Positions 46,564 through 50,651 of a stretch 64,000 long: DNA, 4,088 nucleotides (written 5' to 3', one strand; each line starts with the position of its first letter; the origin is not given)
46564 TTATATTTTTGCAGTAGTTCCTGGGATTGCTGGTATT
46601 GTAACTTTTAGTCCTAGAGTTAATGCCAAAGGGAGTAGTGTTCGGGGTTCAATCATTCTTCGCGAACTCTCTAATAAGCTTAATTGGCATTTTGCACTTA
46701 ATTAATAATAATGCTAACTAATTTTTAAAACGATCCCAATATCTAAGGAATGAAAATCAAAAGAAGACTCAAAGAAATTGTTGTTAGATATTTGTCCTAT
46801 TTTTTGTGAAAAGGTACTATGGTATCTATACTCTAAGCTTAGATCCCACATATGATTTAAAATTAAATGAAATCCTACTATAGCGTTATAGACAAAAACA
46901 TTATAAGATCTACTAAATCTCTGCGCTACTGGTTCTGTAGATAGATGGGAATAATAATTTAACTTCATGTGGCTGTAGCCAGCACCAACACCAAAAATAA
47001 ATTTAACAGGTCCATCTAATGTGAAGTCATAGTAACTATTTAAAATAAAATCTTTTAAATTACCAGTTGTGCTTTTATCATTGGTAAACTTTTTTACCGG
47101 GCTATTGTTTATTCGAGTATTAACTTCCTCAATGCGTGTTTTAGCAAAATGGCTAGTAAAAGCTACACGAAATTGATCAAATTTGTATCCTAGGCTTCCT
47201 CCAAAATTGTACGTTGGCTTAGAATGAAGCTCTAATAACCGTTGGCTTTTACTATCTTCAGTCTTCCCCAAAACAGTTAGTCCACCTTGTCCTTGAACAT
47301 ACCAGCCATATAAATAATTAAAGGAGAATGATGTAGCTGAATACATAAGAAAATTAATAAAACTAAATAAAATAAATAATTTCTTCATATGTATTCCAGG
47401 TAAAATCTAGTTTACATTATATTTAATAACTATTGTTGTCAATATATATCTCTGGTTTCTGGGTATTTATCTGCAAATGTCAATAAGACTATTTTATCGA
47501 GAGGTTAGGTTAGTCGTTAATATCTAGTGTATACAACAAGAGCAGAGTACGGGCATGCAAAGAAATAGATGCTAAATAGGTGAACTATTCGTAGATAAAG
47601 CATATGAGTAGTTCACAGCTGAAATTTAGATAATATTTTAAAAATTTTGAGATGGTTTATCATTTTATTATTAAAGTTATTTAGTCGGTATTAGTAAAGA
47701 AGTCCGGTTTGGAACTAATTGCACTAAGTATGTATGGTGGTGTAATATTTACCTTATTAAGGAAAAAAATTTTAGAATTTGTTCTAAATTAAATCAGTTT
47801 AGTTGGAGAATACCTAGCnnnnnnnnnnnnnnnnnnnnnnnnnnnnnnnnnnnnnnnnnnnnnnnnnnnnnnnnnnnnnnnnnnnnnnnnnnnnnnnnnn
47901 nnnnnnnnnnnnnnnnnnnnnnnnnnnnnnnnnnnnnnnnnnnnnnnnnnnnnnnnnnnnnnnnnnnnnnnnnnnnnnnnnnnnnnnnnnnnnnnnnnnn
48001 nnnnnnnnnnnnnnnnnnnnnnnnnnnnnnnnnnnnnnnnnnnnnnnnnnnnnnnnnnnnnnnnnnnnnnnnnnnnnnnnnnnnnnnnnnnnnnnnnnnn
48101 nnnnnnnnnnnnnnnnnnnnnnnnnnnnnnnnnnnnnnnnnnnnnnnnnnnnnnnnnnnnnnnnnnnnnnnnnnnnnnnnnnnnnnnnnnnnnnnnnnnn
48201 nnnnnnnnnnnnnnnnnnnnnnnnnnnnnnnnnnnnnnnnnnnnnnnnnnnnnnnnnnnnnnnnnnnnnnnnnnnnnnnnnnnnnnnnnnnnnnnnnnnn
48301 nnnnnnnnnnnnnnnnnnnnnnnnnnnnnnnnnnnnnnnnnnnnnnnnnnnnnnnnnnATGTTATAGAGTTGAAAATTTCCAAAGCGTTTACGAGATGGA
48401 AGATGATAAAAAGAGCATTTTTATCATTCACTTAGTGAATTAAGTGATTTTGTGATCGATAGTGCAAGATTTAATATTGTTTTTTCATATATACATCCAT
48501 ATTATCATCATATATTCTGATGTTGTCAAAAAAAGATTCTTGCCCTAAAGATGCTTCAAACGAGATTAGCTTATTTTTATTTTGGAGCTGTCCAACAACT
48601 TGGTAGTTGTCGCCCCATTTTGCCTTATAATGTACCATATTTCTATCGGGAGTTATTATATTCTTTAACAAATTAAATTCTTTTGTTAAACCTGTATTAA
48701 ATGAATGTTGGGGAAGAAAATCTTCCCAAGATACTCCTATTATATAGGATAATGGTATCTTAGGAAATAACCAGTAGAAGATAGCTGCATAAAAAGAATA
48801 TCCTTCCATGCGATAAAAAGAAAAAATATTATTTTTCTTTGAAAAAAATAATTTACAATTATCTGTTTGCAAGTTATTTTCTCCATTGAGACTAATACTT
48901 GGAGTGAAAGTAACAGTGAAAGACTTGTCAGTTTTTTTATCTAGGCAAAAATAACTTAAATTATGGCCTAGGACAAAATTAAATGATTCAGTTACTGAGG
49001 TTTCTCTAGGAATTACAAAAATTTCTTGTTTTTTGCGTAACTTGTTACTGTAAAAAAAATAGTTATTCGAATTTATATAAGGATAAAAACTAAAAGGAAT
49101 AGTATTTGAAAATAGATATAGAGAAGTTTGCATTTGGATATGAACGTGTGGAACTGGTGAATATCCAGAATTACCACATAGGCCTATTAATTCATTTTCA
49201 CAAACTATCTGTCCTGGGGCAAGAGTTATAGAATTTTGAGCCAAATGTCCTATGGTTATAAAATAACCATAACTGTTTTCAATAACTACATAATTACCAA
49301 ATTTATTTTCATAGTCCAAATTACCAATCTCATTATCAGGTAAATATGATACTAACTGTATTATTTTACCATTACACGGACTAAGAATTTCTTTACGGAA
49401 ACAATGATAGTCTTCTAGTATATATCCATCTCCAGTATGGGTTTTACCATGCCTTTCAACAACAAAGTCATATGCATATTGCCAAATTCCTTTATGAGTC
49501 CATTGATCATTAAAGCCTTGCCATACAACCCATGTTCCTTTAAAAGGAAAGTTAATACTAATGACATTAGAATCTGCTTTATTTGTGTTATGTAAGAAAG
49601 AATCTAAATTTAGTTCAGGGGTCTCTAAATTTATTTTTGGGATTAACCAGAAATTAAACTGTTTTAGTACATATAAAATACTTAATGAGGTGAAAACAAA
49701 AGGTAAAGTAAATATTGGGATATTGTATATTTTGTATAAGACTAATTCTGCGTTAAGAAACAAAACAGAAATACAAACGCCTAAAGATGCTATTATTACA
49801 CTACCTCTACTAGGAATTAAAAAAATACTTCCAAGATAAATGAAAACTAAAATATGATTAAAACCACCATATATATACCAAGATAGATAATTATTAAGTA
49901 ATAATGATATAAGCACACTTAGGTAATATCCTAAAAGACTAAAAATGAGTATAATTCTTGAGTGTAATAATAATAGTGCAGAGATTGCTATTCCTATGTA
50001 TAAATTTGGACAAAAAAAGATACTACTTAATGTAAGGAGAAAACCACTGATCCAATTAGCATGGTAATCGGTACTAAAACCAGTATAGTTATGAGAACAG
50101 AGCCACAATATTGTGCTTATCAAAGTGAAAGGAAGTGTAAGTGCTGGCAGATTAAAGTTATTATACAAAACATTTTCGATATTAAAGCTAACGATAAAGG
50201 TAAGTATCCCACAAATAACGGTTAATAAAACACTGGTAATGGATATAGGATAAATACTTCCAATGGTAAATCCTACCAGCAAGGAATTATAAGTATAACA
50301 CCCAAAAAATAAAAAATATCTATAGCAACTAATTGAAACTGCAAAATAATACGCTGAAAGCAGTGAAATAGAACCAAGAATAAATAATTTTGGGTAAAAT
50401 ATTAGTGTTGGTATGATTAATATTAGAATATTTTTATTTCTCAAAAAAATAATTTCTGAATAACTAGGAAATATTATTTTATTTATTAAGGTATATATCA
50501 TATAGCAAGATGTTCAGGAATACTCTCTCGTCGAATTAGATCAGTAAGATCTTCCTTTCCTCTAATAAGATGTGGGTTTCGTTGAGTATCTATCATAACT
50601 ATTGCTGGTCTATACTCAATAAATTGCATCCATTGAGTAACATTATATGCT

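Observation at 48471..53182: Tightly coupled PqqD-like / ATP-grasp / PLP-decarboxylase / UT-M23 operon: candidate undescribed ligation-decarboxylation system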

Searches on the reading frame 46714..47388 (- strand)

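Call 21: search_protein_families(library=pfam, proteins=[window:46714-47388:-], max_evalue=0.01)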
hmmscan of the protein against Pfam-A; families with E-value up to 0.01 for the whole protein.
window:46714-47388:- (224 aa): 3 families
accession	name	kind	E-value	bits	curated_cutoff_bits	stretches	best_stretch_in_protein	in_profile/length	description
PF13505.12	OMP_b-brl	-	7.6e-10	39.7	28.7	1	28-218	21-170/175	Outer membrane protein beta-barrel domain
PF01617.23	Surface_Ag_2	-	0.00031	20.7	22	1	46-185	55-148/247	Surface antigen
PF02462.21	Opacity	-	0.0013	19.2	21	1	67-192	2-105/126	Opacity family porin protein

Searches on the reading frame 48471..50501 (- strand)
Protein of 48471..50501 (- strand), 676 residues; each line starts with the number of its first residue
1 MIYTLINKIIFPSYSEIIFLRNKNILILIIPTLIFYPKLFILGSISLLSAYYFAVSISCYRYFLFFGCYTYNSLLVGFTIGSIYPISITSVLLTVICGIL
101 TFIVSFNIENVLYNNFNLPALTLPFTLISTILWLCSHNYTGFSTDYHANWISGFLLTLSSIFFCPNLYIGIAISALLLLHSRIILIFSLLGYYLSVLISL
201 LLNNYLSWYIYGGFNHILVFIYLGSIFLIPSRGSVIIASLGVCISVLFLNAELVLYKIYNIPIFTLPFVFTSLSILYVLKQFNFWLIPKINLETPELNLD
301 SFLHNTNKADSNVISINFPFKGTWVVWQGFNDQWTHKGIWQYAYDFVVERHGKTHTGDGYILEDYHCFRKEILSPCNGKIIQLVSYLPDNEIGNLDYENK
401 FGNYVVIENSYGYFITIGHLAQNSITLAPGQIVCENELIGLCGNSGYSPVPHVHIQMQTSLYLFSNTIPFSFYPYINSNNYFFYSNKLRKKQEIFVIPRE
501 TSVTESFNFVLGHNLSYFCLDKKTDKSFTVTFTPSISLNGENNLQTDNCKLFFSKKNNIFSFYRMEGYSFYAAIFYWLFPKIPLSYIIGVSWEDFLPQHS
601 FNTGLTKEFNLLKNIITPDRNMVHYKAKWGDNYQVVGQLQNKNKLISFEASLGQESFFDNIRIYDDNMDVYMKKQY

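Call 3: search_protein_families(library=pfam, proteins=[window:48471-50501:-], max_evalue=0.1)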
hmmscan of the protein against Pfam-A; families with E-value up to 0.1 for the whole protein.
window:48471-50501:- (676 aa): 2 families
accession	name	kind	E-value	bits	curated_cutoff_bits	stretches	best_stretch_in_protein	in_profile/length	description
PF03253.19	UT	-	1.3e-40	139.9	25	1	9-278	3-290/292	Urea transporter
PF01551.29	Peptidase_M23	-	2.7e-09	37.5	28.7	1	397-458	29-88/96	Peptidase family M23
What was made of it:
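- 49668..50477 (-): Urea-transporter-fold channel domain (residues 9-278) of the 676-aa membrane protein. Pfam UT E 1e-40 (call 3).
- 49122..49544 (-): Cytoplasmic M23 (LytM-type) metallopeptidase domain (about residues 320-460). Pfam M23 E 3e-9 (call 3).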

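Call 4: search_protein_families(library=ncbifam, proteins=[window:48471-50501:-], max_evalue=0.1)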
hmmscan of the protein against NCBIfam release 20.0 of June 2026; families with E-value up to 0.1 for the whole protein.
window:48471-50501:- (676 aa): 6 families
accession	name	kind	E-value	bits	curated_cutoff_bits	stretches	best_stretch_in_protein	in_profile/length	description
TIGR03441.1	urea_trans_yut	equivalog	1.8e-19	70.1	274.6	1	9-275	6-290/292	urea transporter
NF052336.1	PdgHdaseHSB100310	equivalog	2.6e-05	23.8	500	1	396-460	82-144/316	peptidoglycan hydrolase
NF008652.0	PRK11649.1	equivalog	3.9e-05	22.5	341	1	396-457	338-397/439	murein DD-endopeptidase MepM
NF053825.1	PdgNdpepShyA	equivalog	0.0025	16.6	700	1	402-457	327-380/425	peptidoglycan DD-endopeptidase ShyA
NF052530.1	Heli_ShapePgp3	exception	0.0081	15.3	300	1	402-456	198-250/270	peptidoglycan metallopeptidase Pgp3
NF053824.1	PdgNdpepShyC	equivalog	0.019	13.9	700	1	397-456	322-379/429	peptidoglycan DD-endopeptidase ShyC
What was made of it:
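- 48474..49061 (-): About 196-aa β-rich C-terminal domain with no known family or fold match. No Pfam or NCBIfam hit (calls 3, 4).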

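Call 26: find_homologous_proteins(query=window:48471-50501:-, max_evalue=1e-10)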
Query window:48471-50501:- (676 aa): 170 proteins with E <= 1e-10 among 8000 candidates; the best 120 are listed.
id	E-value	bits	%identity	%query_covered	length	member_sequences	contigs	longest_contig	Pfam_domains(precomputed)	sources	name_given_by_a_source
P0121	0.0e+0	1528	100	100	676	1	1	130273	PF01551.30,PF03253.20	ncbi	-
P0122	6.2e-129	449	35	99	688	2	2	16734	PF01551.30,PF03253.20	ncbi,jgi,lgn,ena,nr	ncbi:MAG: peptidase M23 [Candidatus Parabeggiatoa sp. nov. 1]|nr:MAG: peptidase M23 [Gammaproteobact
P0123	1.5e-128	448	40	93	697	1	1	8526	PF01551.30,PF03253.20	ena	-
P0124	1.7e-127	445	38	95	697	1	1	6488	PF01551.30,PF03253.20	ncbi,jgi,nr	ncbi:MAG: peptidoglycan DD-metalloendopeptidase family protein [Aquificae bacterium]|nr:peptidoglyca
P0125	3.6e-127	444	38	99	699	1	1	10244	PF01551.30,PF03253.20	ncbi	-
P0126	6.3e-127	443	35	98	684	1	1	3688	PF01551.30,PF03253.20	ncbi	-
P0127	1.2e-126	442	35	98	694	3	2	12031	PF01551.30,PF03253.20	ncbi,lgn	-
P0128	3.6e-126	440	35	96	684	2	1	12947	PF01551.30,PF03253.20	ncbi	-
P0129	3.6e-126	440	38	94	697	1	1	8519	PF01551.30,PF03253.20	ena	-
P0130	1.9e-125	438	35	97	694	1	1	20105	PF01551.30,PF03253.20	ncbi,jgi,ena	ncbi:urea transporter [Pseudomonadota bacterium]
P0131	2.7e-125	437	35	99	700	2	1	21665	PF01551.30,PF03253.20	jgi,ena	-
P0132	3.7e-125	437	36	94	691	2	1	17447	PF01551.30,PF03253.20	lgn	-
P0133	6.6e-125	436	38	87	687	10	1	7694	PF01551.30,PF03253.20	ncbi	-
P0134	7.9e-125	436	38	94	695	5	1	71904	PF01551.30,PF03253.20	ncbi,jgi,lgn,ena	-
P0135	4.8e-124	433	35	98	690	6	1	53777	PF01551.30,PF03253.20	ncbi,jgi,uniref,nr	ncbi:peptidase M23 [Candidatus Thiomargarita nelsonii]|uniref:Peptidase M23 n=1 Tax=Candidatus Thiom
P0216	6.5e-101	357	33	89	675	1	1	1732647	PF01551.30,PF03253.20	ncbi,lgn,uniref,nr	ncbi:urea transporter [Nitratiruptor sp. YY09-18]|uniref:urea transporter n=1 Tax=Nitratiruptor sp. 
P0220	2.2e-100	355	30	98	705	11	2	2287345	PF01551.30,PF03253.20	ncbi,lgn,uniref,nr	ncbi:peptidoglycan DD-metalloendopeptidase family protein [Thermosulfuriphilus ammonigenes]|uniref:P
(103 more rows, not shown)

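Call 35: predict_structure(alignment_id=A2)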
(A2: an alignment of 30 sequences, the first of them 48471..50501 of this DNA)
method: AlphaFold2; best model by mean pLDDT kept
length: 676 residues; sequences in the alignment: 30
mean_pLDDT: 85.9   pTM: 0.78
mean pLDDT of the five models: 85.9, 85.9, 84.6, 84.3, 83.2
residues with pLDDT >= 90: 262; 70-90: 370; 50-70: 37; < 50: 7
segments of 3 or more residues with pLDDT < 50: 138-144
pLDDT, mean of each block of 10 residues (from residue 1): 72 81 69 80 94 91 82 91 88 94 92 86 87 62 58 89 85 89 94 92 81 88 92 94 89 75 82 92 84 87 78 82 84 67 89 87 92 96 93 81 94 94 95 95 81 92 86 84 79 83 86 88 85 88 92 88 89 89 90 91 87 84 91 92 90 79 81 80
secondary structure, 60 per line:
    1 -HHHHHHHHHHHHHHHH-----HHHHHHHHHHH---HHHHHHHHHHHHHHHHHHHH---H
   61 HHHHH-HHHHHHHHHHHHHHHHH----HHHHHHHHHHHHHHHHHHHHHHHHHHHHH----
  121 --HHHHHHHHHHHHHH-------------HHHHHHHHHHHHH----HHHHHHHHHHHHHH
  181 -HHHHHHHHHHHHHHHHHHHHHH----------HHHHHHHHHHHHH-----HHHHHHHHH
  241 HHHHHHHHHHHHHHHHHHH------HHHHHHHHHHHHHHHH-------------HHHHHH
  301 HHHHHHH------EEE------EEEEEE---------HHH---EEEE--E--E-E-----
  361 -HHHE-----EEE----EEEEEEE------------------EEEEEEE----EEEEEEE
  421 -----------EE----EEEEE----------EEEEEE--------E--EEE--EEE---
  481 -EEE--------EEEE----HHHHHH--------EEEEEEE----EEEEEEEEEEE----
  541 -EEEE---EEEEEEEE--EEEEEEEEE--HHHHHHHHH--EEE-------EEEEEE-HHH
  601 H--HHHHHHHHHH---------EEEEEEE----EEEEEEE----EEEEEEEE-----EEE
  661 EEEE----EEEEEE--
elements in order: H2-17 H23-33 H37-56 H60-65 H67-83 H88-116 H123-136 H150-162 H167-180 H182-203 H214-226 H232-259 H266-281 H295-307 E314-316 E323-328 E344-347 E371-373 E378-384 E403-409 E414-420 E438-442 E453-458 E470-472 E475-477 E482-484 E493-496 H501-506 E515-521 E526-536 E542-545 E549-556 E559-567 H570-578 E581-583 E591-596 H598-601 H604-613 E623-629 E634-640 E645-652 E658-664 E669-674

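Call 39: fold_search(model_id=the predicted structure, library=pdb)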
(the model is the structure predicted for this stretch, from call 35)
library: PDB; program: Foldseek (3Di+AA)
matches with E <= 10: 584; with E <= 0.001: 70
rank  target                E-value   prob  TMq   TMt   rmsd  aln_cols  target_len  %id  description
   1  8xde_A                6.5e-12  1.00  0.40  0.75   3.8       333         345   16  Cryo-EM structure of human urea transporter A3. (released 2024-12-04)
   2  8xd9_A                6.9e-12  1.00  0.40  0.79   3.9       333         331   19  Cryo-EM structure of human urea transporter A2. (released 2024-12-04)
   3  3me1_C                1.3e-11  1.00  0.40  0.82   3.8       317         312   18  Crystal Structure of the Desulfovibro vulgaris Urea Transporter in the P3(1) Space Group at 3.86 (released 2011-01-19)
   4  3k3g                  1.5e-11  1.00  0.39  0.76   3.8       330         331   18  Crystal Structure of the Urea Transporter from Desulfovibrio Vulgaris Bound to 1,3-dimethylurea (released 2009-11-17)
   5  3me1_A                1.8e-11  1.00  0.40  0.80   3.8       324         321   19  Crystal Structure of the Desulfovibro vulgaris Urea Transporter in the P3(1) Space Group at 3.86 (released 2011-01-19)
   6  3k3f                  1.9e-11  1.00  0.39  0.76   3.6       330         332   18  Crystal Structure of the Urea Transporter from Desulfovibrio Vulgaris (released 2009-11-17)
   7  8xdf_A                3.1e-11  1.00  0.39  0.72   4.4       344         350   19  Cryo-EM structure of human urea transporter B. (released 2024-12-04)
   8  3me1_B                3.6e-11  1.00  0.38  0.76   3.9       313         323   19  Crystal Structure of the Desulfovibro vulgaris Urea Transporter in the P3(1) Space Group at 3.86 (released 2011-01-19)
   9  3m6e                  4.1e-11  1.00  0.38  0.74   4.3       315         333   19  F80A mutant of the Urea Transporter from Desulfovibrio Vulgaris (released 2010-08-04)
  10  9j22_A                4.8e-11  1.00  0.39  0.74   4.0       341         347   19  structure of human urea transport protein slc14A1 with urea (released 2025-09-03)
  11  8xdg_A                5.3e-11  1.00  0.39  0.72   4.4       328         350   20  Cryo-EM structure of zebrafish urea transporter. (released 2024-12-04)
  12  4ezc_B                6.5e-11  1.00  0.38  0.72   3.7       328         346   20  Crystal Structure of the UT-B Urea Transporter from Bos Taurus (released 2012-06-27)
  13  8blo_A                1.2e-10  1.00  0.39  0.72   4.2       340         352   17  Human Urea Transporter UT-A (N-Terminal Domain Model) (released 2023-10-04)
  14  8xd7_A                1.6e-10  1.00  0.40  0.79   4.1       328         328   20  Cryo-EM structure of inhibitor 25a bound human urea transporter A2. (released 2024-12-04)
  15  8xdh_A                2.1e-10  1.00  0.40  0.72   4.1       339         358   18  Cryo-EM structure of zebrafish urea transporter. (released 2024-12-04)
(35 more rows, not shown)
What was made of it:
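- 49668..50477 (-): AF2 model pLDDT 85.9, with Foldseek TM about 0.8 to dvUT 3K3F/3ME1 (calls 35, 39).
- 49122..49544 (-): Fold matches to DipM, lysostaphin, ShyA and Csd1/2 (call 39).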

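Call 80: find_encoding_contigs(protein=P0220, flank=9000, max_places=1)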
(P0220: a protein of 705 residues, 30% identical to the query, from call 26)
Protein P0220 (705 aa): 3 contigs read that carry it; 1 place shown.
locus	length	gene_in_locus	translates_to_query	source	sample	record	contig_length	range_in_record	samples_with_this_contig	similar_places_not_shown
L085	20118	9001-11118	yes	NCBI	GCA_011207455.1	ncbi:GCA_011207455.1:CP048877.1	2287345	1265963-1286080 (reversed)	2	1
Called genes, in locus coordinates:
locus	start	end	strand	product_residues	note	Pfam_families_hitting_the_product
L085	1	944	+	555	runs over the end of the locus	PF01293:PEPCK_ATP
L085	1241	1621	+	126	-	-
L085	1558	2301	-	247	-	PF13353:Fer4_12 (weak), PF04055:Radical_SAM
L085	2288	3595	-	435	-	PF00206:Lyase_1, PF10397:ADSL_C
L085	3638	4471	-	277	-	PF00294:PfkB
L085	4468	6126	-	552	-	PF00920:ILVD_EDD_N, PF24877:ILV_EDD_C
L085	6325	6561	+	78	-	PF05402:PqqD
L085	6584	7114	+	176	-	-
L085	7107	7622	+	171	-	PF02655:ATP-grasp_3 (weak), PF15632:ATPgrasp_Ter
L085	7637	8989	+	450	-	PF00278:Orn_DAP_Arg_deC, PF02784:Orn_Arg_deC_N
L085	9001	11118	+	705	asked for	PF03253:UT, PF01551:Peptidase_M23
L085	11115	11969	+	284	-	-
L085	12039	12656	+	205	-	PF12895:ANAPC3 (faint), PF13428:TPR_14 (faint), PF13432:TPR_16 (weak), PF13174:TPR_6 (faint), PF13176:TPR_7 (faint), PF00515:TPR_1 (weak), PF07719:TPR_2 (weak), PF14559:TPR_19 (weak), +7 more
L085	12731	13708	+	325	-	PF00490:ALAD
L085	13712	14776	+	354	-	PF13353:Fer4_12 (weak), PF04055:Radical_SAM, PF13186:SPASM (weak)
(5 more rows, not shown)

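Call 81: find_encoding_contigs(protein=P0216, flank=9000, max_places=1)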
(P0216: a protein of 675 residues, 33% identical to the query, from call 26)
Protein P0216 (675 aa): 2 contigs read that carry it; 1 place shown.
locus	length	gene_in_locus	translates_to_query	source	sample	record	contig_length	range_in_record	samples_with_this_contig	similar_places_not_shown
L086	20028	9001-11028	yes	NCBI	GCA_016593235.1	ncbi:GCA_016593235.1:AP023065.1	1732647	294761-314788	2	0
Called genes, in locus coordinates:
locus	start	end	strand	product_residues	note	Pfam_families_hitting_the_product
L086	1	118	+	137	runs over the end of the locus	-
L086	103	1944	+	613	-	PF17764:PriA_3primeBD, PF04851:ResIII, PF00270:DEAD, PF13245:AAA_19 (faint), PF22590:Cas3-like_C_2 (faint), PF18319:Zn_ribbon_PriA, PF00271:Helicase_C, PF18074:PriA_C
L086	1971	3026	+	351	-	PF04551:GcpE, PF26540:GcpE_C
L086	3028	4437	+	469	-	PF00772:DnaB, PF03796:DnaB_C, PF13481:AAA_25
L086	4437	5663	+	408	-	PF03772:Competence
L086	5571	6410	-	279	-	PF03631:Virul_fac_BrkB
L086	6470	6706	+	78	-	PF05402:PqqD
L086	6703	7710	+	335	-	PF15632:ATPgrasp_Ter (weak)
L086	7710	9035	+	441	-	PF02784:Orn_Arg_deC_N, PF01168:Ala_racemase_N (weak), PF00278:Orn_DAP_Arg_deC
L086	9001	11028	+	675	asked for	PF03253:UT, PF01551:Peptidase_M23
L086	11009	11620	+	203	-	PF07719:TPR_2 (faint), PF13428:TPR_14 (faint), PF00515:TPR_1 (faint), PF14559:TPR_19 (faint), PF23914:TPR_CcmH_CycH (faint)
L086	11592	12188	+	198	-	-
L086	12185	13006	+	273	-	-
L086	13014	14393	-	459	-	PF01565:FAD_binding_4, PF02913:FAD-oxidase_C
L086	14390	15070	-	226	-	PF15436:PGBA_N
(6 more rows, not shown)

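Call 82: find_encoding_contigs(protein=P0135, flank=9000, max_places=1)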
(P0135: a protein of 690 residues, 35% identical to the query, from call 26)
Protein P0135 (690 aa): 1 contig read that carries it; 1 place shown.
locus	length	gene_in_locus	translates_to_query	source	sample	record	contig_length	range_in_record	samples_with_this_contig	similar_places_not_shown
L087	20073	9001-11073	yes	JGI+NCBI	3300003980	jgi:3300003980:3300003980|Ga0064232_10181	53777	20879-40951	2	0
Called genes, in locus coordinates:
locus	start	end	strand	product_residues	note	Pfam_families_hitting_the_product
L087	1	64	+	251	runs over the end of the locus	PF01578:Cytochrom_C_asm, PF27518:CcmC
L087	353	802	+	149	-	PF03100:CcmE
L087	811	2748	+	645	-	PF01578:Cytochrom_C_asm, PF16327:CcmF_C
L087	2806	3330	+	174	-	PF08534:Redoxin, PF00578:AhpC-TSA, PF13098:Thioredoxin_2 (weak), PF13905:Thioredoxin_8 (weak)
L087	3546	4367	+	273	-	PF12784:PDDEXK_2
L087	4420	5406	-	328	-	PF01555:N6_N4_Mtase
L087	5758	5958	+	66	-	-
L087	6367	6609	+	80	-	PF05402:PqqD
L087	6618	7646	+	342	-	PF02786:CPSase_L_D2 (faint), PF15632:ATPgrasp_Ter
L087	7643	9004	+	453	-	PF00278:Orn_DAP_Arg_deC, PF01168:Ala_racemase_N, PF02784:Orn_Arg_deC_N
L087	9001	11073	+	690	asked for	PF03253:UT, PF01551:Peptidase_M23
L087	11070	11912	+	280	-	-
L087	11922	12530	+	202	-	PF07719:TPR_2 (faint), PF13424:TPR_12 (faint), PF13174:TPR_6 (faint), PF13181:TPR_8 (faint), PF13371:TPR_9 (faint), PF13428:TPR_14 (faint), PF00515:TPR_1 (faint), PF13432:TPR_16 (weak), +2 more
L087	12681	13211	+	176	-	PF13274:SocA_Panacea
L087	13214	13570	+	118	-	-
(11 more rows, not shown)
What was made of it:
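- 3/3 reciprocal seeds from UT-M23 fall in the same cassette (calls 80-82).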

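Call 85: search_protein_families(library=padloc, proteins=[window:48471-50501:-], max_evalue=0.01)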
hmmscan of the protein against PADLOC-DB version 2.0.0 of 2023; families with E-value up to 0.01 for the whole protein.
window:48471-50501:- (676 aa): 0 families
